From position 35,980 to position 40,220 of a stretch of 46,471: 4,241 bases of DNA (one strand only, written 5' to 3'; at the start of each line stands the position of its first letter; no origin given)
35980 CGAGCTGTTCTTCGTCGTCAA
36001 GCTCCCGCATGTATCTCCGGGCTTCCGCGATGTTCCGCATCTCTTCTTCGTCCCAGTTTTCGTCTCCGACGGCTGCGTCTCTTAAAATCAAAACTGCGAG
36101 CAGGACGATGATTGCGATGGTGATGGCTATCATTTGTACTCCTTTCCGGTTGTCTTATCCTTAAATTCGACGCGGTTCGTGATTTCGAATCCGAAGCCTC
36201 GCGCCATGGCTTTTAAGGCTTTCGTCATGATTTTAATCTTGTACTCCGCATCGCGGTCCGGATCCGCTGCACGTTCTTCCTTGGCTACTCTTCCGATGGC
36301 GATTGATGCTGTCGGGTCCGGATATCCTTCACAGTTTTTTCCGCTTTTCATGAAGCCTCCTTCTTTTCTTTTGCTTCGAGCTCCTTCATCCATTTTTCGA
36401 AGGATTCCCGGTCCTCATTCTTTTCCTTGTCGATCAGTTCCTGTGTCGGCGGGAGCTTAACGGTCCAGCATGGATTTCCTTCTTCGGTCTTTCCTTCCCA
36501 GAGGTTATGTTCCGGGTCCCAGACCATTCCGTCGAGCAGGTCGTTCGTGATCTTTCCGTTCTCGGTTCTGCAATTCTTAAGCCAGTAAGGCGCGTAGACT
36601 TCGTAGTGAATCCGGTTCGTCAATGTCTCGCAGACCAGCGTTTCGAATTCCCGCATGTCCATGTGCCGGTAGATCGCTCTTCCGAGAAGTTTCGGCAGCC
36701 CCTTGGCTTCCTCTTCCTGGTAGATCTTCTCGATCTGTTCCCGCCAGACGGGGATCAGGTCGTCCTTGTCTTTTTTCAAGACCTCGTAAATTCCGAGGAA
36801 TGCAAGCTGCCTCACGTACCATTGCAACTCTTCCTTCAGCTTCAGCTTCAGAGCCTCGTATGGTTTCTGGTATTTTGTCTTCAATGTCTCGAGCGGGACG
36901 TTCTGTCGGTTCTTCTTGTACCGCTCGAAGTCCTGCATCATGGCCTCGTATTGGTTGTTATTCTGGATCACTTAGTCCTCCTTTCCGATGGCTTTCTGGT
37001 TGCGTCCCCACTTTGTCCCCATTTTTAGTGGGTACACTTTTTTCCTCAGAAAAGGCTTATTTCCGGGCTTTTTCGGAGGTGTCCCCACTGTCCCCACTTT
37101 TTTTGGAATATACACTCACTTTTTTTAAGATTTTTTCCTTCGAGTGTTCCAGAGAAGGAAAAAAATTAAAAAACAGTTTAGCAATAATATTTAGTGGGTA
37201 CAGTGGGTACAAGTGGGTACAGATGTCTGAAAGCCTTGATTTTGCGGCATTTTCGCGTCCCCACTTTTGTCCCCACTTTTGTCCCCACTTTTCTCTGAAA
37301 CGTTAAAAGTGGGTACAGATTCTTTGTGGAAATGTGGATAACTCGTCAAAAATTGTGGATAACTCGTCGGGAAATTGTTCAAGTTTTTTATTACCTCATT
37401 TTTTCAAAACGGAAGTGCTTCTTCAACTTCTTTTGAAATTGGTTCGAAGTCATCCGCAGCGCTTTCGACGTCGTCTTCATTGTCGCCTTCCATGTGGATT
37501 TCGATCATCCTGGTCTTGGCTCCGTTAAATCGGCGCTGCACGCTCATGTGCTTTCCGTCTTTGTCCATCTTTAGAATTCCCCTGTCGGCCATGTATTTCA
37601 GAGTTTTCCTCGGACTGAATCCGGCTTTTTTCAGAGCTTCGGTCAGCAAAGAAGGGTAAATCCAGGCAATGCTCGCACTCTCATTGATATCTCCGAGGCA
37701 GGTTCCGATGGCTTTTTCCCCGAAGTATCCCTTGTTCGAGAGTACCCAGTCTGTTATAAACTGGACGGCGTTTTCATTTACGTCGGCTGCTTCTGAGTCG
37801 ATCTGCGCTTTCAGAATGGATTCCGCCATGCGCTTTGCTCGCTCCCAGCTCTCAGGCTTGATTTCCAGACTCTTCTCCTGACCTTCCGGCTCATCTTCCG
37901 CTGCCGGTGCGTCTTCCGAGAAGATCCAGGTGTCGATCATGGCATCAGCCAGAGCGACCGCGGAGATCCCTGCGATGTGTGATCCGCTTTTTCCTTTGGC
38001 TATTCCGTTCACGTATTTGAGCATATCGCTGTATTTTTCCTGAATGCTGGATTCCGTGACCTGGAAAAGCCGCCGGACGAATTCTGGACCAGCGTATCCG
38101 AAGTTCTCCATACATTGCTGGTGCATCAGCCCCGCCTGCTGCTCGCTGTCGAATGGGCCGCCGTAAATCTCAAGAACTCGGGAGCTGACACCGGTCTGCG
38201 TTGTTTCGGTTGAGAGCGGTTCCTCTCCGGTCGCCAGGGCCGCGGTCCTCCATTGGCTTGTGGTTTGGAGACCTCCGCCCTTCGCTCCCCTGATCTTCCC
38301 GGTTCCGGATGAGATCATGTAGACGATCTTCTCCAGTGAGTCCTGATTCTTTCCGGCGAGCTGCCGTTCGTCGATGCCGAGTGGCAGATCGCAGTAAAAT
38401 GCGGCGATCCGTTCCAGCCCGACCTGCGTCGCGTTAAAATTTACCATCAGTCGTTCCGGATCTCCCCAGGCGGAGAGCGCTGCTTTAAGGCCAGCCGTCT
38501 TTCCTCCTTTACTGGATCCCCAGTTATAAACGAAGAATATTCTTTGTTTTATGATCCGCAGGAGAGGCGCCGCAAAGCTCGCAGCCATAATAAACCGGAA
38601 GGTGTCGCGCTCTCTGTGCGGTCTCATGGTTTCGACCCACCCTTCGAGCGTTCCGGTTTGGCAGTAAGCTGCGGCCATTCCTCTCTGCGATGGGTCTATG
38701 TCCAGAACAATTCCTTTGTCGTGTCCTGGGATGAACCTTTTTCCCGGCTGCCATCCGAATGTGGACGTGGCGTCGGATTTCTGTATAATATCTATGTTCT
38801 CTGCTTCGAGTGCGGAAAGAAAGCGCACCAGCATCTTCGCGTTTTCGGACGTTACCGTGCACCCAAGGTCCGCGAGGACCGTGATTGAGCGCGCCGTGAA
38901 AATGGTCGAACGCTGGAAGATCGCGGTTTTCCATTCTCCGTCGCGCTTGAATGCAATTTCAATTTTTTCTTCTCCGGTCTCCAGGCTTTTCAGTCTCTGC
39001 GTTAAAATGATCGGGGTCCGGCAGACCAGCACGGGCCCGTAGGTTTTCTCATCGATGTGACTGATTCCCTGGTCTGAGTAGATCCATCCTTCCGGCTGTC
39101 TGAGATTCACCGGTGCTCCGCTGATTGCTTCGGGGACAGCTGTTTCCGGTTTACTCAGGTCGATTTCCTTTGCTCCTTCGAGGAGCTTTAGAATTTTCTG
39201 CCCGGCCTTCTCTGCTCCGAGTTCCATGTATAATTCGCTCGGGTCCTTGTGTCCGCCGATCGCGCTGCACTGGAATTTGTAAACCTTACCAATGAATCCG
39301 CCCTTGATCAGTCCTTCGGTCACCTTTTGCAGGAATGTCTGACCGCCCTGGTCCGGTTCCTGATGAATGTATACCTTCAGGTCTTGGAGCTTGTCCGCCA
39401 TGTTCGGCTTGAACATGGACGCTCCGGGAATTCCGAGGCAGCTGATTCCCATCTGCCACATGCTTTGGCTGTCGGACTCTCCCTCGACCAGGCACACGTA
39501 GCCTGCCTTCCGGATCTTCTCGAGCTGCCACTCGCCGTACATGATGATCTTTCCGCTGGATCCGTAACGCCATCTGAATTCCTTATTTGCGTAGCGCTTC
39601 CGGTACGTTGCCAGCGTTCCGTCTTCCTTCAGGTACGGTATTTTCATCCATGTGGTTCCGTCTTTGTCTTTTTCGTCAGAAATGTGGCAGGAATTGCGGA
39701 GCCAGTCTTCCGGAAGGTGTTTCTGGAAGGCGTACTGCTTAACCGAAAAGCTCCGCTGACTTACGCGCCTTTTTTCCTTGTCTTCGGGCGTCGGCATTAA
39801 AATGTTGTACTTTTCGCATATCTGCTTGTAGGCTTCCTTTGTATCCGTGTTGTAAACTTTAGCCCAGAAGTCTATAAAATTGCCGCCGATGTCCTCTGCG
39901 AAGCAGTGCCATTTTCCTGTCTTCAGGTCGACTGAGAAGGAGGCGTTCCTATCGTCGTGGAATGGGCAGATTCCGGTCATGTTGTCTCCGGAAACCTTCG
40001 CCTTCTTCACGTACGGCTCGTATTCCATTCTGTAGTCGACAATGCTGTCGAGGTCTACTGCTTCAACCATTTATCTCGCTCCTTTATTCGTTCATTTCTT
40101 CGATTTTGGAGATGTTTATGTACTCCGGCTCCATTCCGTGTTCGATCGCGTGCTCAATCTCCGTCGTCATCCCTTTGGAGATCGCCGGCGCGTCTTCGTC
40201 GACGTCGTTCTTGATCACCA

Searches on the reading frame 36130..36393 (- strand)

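Call 35: search_protein_families(library=phrogs, proteins=[window:36130-36393:-], max_evalue=0.001)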
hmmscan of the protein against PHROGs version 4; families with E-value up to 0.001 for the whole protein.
window:36130-36393:- (87 aa): 1 family
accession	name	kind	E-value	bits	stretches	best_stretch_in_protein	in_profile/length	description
phrog_6568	-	unknown function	3.7e-20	72.6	1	16-87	5-69/69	-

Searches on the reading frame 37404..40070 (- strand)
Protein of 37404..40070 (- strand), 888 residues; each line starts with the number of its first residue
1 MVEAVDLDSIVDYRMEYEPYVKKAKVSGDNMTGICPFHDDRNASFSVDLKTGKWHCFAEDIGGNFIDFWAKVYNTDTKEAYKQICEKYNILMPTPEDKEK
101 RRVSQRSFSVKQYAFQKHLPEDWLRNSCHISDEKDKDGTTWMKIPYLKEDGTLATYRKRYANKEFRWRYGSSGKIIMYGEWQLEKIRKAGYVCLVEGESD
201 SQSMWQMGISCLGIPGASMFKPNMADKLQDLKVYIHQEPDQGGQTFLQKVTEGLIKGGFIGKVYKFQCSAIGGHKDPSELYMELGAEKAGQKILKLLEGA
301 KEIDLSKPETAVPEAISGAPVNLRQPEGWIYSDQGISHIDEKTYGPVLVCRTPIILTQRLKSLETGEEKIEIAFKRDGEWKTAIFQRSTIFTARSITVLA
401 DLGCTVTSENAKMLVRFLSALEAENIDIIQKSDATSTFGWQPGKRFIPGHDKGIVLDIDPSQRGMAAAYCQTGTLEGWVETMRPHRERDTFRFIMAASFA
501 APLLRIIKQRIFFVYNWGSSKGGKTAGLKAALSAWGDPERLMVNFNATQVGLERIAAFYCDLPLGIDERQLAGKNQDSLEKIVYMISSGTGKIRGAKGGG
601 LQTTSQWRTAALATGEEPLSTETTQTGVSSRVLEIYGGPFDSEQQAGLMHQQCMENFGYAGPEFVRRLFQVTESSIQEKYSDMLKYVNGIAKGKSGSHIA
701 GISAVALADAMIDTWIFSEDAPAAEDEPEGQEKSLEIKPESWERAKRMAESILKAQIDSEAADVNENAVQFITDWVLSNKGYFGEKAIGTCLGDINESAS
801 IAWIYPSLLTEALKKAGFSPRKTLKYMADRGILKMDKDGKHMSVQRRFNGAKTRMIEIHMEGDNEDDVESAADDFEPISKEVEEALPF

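Call 54: search_protein_families(library=ncbifam, proteins=[window:37404-40070:-], max_evalue=0.01)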
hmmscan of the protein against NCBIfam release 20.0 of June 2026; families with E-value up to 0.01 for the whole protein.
window:37404-40070:- (888 aa): 4 families
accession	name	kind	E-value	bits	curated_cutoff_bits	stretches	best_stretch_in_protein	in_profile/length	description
TIGR01391.1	dnaG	equivalog_domain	3.4e-19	69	283.6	1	25-107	27-109/414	DNA primase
NF047345.1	SCCmet_Cch1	equivalog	1.4e-12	47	700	1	517-681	192-358/542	cassette chromosome replicative helicase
NF003092.0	PRK04017.1-3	equivalog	0.00023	21.2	193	1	187-263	18-93/125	hypothetical protein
NF005477.0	PRK07078.1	subfamily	0.0003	19.1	1014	1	42-258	58-261/759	hypothetical protein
